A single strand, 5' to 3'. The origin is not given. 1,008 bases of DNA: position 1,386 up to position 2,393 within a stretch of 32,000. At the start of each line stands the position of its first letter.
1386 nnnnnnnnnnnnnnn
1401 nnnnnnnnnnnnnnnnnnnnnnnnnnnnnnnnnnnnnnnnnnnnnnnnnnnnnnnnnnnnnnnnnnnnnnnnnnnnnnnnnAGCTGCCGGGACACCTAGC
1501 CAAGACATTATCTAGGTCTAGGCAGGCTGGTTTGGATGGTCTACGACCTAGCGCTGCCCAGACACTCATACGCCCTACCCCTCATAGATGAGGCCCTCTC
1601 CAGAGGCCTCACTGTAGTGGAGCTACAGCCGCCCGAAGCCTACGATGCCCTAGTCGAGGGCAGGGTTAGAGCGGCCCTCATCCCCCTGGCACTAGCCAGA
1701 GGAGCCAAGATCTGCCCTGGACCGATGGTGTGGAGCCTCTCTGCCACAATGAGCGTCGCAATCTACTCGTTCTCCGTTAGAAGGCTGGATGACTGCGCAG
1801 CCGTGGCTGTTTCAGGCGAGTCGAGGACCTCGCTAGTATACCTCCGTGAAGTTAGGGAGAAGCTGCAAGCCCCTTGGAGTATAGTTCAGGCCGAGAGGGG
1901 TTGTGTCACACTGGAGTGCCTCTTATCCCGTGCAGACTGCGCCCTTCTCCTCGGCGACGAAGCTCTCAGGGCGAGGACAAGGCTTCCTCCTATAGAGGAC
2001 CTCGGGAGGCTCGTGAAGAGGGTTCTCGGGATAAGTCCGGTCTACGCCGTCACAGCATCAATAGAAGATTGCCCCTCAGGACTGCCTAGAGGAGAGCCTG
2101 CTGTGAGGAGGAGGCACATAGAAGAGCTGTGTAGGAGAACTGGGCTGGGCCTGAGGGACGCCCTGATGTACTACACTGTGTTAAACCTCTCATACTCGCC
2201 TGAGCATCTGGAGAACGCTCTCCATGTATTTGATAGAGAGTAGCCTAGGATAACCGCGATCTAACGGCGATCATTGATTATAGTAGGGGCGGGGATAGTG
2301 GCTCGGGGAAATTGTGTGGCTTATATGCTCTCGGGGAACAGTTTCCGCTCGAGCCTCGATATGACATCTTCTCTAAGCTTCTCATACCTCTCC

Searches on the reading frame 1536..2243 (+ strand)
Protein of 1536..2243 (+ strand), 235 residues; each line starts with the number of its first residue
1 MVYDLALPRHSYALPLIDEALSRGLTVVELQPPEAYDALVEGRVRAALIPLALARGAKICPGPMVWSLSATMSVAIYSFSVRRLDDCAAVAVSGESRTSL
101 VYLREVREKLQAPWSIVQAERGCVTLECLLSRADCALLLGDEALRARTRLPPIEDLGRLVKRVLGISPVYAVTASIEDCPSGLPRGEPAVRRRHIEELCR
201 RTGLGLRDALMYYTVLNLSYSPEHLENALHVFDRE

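Call 126: search_protein_families(library=pfam, max_evalue=0.01, proteins=[window:1536-2243:+])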
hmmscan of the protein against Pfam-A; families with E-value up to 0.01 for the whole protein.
window:1536-2243:+ (235 aa): 1 family
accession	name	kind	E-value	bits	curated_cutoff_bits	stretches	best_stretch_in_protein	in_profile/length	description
PF02621.19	VitK2_biosynth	-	2.1e-08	34.4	26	1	22-180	21-184/252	Menaquinone biosynthesis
